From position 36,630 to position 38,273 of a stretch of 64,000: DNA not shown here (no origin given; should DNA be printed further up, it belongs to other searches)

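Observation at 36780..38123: RecA interrupted in its P-loop by a 448-aa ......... intein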

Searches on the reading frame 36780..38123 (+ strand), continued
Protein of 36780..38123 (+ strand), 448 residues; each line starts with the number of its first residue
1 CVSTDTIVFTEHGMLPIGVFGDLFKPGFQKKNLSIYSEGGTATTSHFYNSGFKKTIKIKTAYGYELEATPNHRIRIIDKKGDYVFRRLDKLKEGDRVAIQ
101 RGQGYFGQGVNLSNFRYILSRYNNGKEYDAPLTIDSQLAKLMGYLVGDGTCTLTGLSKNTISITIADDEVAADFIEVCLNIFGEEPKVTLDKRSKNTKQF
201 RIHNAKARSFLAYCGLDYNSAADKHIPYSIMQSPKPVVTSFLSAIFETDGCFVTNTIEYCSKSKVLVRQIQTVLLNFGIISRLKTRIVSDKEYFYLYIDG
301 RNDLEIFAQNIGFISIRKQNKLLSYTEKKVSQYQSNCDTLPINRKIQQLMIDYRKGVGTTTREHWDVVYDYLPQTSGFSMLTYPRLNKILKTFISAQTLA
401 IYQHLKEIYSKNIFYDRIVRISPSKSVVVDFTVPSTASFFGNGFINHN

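Call 52: search_protein_families(library=pfam, proteins=[P0010, P0024, P0036, P0035, P0032, P0029, P0096, P0115, P0151, P0034], max_evalue=0.00001)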
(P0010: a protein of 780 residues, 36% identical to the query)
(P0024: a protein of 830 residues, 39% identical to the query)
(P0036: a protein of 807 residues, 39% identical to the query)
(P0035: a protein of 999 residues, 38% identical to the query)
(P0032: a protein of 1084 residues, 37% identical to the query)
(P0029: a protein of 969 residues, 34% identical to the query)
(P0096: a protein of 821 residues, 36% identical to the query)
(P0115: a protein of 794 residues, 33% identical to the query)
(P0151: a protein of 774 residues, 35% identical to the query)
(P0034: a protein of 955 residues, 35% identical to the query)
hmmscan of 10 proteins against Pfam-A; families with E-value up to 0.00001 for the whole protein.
P0010 (780 aa): 6 families
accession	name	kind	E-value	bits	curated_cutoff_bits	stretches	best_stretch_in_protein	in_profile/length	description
PF05496.18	RuvB_N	-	2.5e-68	229.3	27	2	494-619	34-159/159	Holliday junction DNA helicase RuvB P-loop domain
PF17864.7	AAA_lid_4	-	2.5e-26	91.6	27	1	622-696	1-74/74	RuvB AAA lid domain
PF14528.11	LAGLIDADG_3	-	6.4e-25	87.7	22.5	2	300-379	2-82/82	LAGLIDADG-like domain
PF05491.19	RuvB_C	-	1.9e-22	79.4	24.7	1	698-767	2-71/72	RuvB C-terminal winged helix domain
PF14890.11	Intein_splicing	-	8.4e-14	52.1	35.8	1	79-506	11-155/155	Intein splicing domain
PF00004.35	AAA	-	8.8e-11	42.8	21.2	1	507-618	12-128/131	ATPase family associated with various cellular activities (AAA)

P0024 (830 aa): 6 families
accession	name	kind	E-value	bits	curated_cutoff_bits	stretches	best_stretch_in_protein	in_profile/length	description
PF14528.11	LAGLIDADG_3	-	7.6e-21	74.6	22.5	1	337-410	3-71/82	LAGLIDADG-like domain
PF05496.18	RuvB_N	-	2e-18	67.1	27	2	549-678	45-156/159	Holliday junction DNA helicase RuvB P-loop domain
PF14890.11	Intein_splicing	-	1.3e-13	51.5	35.8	1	111-550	3-155/155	Intein splicing domain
PF05491.19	RuvB_C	-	7.3e-10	39.1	24.7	1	759-826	2-72/72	RuvB C-terminal winged helix domain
PF00004.35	AAA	-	6.5e-09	36.8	21.2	1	551-681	12-129/131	ATPase family associated with various cellular activities (AAA)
PF17864.7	AAA_lid_4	-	5.7e-06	26.4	27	0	684-757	1-74/74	RuvB AAA lid domain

P0036 (807 aa): 4 families
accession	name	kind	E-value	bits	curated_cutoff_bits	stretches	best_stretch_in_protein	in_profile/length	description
PF07724.20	AAA_2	-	4.6e-39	134.5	27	1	535-689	16-165/166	AAA domain (Cdc48 subfamily)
PF14528.11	LAGLIDADG_3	-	3.2e-26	91.8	22.5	1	314-396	1-82/82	LAGLIDADG-like domain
PF14890.11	Intein_splicing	-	2.3e-15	57.1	35.8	1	108-535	23-155/155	Intein splicing domain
PF10431.15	ClpB_D2-small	-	7.7e-15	55.1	21.9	1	696-772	1-77/81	C-terminal, D2-small domain, of ClpB protein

P0035 (999 aa): 3 families
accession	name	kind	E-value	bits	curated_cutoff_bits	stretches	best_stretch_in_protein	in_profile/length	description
PF00004.35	AAA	-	2.9e-21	76.7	21.2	1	754-874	12-131/131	ATPase family associated with various cellular activities (AAA)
PF14890.11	Intein_splicing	-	2.2e-16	60.5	35.8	1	318-753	18-155/155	Intein splicing domain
PF14528.11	LAGLIDADG_3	-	7.6e-16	58.6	22.5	1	524-605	2-82/82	LAGLIDADG-like domain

P0032 (1084 aa): 4 families
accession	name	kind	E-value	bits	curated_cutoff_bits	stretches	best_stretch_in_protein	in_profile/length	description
PF00476.26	DNA_pol_A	-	7.7e-143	476.5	34.3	2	262-478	3-216/381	DNA polymerase family A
PF01612.26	DNA_pol_A_exo1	-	6.7e-28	98.1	23.6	1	45-227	1-172/173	3'-5' exonuclease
PF14528.11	LAGLIDADG_3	-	4.5e-21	75.3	22.5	1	704-779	3-82/82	LAGLIDADG-like domain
PF14890.11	Intein_splicing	-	5.8e-13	49.4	35.8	1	525-905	45-155/155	Intein splicing domain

P0029 (969 aa): 5 families
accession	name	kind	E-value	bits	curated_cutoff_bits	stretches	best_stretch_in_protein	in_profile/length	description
PF25516.1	PTPase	-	1.4e-25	89.4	27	1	818-896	1-79/79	Phosphotyrosine protein phosphatase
PF14528.11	LAGLIDADG_3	-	4.8e-19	68.9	22.5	1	372-449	3-82/82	LAGLIDADG-like domain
PF14890.11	Intein_splicing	-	2e-14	54.1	35.8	1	185-577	39-155/155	Intein splicing domain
PF01424.28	R3H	-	8.1e-09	35.8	26.8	1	916-968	8-60/60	R3H domain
PF19568.5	Spore_III_AA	-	2.6e-07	30.5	27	1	578-691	158-276/306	Sporulation stage III, protein AA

P0096 (821 aa): 5 families
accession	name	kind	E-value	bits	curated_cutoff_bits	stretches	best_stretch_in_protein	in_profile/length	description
PF00154.27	RecA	-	3.2e-54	184.6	27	3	580-724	132-262/262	recA bacterial DNA recombination protein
PF14528.11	LAGLIDADG_3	-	2.9e-16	59.9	22.5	1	313-394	2-81/82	LAGLIDADG-like domain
PF14890.11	Intein_splicing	-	9e-16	58.5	35.8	1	125-483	38-155/155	Intein splicing domain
PF08423.17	Rad51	-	2.4e-09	37.3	22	0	580-679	123-216/244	Rad51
PF21096.2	RecA_C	-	3.6e-07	30.6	27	1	728-787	2-55/57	RecA C-terminal domain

P0115 (794 aa): 3 families
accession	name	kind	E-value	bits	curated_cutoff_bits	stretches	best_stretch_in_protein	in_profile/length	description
PF00154.27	RecA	-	2.7e-96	322.5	27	2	537-736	65-262/262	recA bacterial DNA recombination protein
PF14528.11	LAGLIDADG_3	-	1.7e-16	60.7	22.5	1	297-386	1-65/82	LAGLIDADG-like domain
PF14890.11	Intein_splicing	-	8.1e-12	45.6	35.8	1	110-537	38-155/155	Intein splicing domain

P0151 (774 aa): 5 families
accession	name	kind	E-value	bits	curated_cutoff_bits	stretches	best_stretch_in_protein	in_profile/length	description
PF00154.27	RecA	-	2.6e-122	407.8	27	2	494-693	63-262/262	recA bacterial DNA recombination protein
PF14528.11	LAGLIDADG_3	-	3.1e-15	56.6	22.5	1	307-367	4-69/82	LAGLIDADG-like domain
PF21096.2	RecA_C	-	3.1e-13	50.1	27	1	696-749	1-55/57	RecA C-terminal domain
PF14890.11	Intein_splicing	-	1.2e-10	41.8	35.8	1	86-496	9-155/155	Intein splicing domain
PF08423.17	Rad51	-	7.5e-07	29.1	22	0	35-103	4-69/244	Rad51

P0034 (955 aa): 4 families
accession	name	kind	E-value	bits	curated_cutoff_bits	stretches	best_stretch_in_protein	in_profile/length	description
PF13177.12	DNA_pol3_delta2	-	4e-20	72.8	27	1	478-603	33-153/161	DNA polymerase III, delta subunit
PF14890.11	Intein_splicing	-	5e-15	56.1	35.8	1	65-477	11-155/155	Intein splicing domain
PF14528.11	LAGLIDADG_3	-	1.8e-14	54.2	22.5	1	280-354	1-81/82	LAGLIDADG-like domain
PF22608.2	DNAX_ATPase_lid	-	2.5e-07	30.8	27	1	615-651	1-37/49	DNA polymerase III clamp loader subunit, ATPase lid domain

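Call 53: find_related_loci(query=window:36780-38123:+, collection=viral_contigs, flank=3000)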
Query window:36780-38123:+ (448 aa) in viral_contigs; peptide patterns used: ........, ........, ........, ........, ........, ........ (x = any residue, [..] = any of these).
25 stretches matched a pattern, but none encodes a relative of the query by tblastn (E <= 1e-3).

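Call 55: search_solved_structures(query=window:36780-38123:+, max_evalue=1, show_alignments=1)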
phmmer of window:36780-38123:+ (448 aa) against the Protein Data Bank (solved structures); distinct sequences matched with E-value up to 1: 35.
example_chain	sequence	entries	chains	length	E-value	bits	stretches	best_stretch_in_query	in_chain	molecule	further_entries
7qss_A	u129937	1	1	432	5.8e-15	58.2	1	44-306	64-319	V-type ATP synthase alpha chain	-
7qsu_A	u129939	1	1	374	1.8e-14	56.6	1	44-306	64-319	V-ATPase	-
2cw7_A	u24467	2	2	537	9.3e-07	31.2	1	131-299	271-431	Endonuclease PI-PkoII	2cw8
7qst_A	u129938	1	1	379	9e-05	24.7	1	44-246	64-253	V-type ATP synthase subunit A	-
1dq3_A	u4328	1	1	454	0.00016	23.8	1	204-344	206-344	ENDONUCLEASE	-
4o1r_A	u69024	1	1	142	0.0018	20.4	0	41-104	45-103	Replicative DNA helicase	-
6frh_A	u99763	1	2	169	0.002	20.3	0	42-101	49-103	Replicative DNA helicase,Replicative DNA helicase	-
6frg_A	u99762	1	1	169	0.002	20.3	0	42-101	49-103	Replicative DNA helicase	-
1mi8_A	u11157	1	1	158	0.0076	18.3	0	42-101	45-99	DnaB intein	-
4e2u_A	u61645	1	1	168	0.043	15.8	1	43-106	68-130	Pho radA intein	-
6fre_A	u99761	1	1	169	0.047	15.7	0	396-447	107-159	Replicative DNA helicase,Replicative DNA helicase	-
6rpq_A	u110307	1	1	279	0.067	15.2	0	411-448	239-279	Ubiquitin-like protein SMT3,1108aa long hypothetical cell division control protein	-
9lox_D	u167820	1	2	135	0.085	14.9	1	186-274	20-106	Histone H2B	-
2lqm_A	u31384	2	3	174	0.099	14.7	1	43-78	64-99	Pho radA intein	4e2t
7ssa_D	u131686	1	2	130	0.21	13.6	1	194-274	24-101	Histone H2B.1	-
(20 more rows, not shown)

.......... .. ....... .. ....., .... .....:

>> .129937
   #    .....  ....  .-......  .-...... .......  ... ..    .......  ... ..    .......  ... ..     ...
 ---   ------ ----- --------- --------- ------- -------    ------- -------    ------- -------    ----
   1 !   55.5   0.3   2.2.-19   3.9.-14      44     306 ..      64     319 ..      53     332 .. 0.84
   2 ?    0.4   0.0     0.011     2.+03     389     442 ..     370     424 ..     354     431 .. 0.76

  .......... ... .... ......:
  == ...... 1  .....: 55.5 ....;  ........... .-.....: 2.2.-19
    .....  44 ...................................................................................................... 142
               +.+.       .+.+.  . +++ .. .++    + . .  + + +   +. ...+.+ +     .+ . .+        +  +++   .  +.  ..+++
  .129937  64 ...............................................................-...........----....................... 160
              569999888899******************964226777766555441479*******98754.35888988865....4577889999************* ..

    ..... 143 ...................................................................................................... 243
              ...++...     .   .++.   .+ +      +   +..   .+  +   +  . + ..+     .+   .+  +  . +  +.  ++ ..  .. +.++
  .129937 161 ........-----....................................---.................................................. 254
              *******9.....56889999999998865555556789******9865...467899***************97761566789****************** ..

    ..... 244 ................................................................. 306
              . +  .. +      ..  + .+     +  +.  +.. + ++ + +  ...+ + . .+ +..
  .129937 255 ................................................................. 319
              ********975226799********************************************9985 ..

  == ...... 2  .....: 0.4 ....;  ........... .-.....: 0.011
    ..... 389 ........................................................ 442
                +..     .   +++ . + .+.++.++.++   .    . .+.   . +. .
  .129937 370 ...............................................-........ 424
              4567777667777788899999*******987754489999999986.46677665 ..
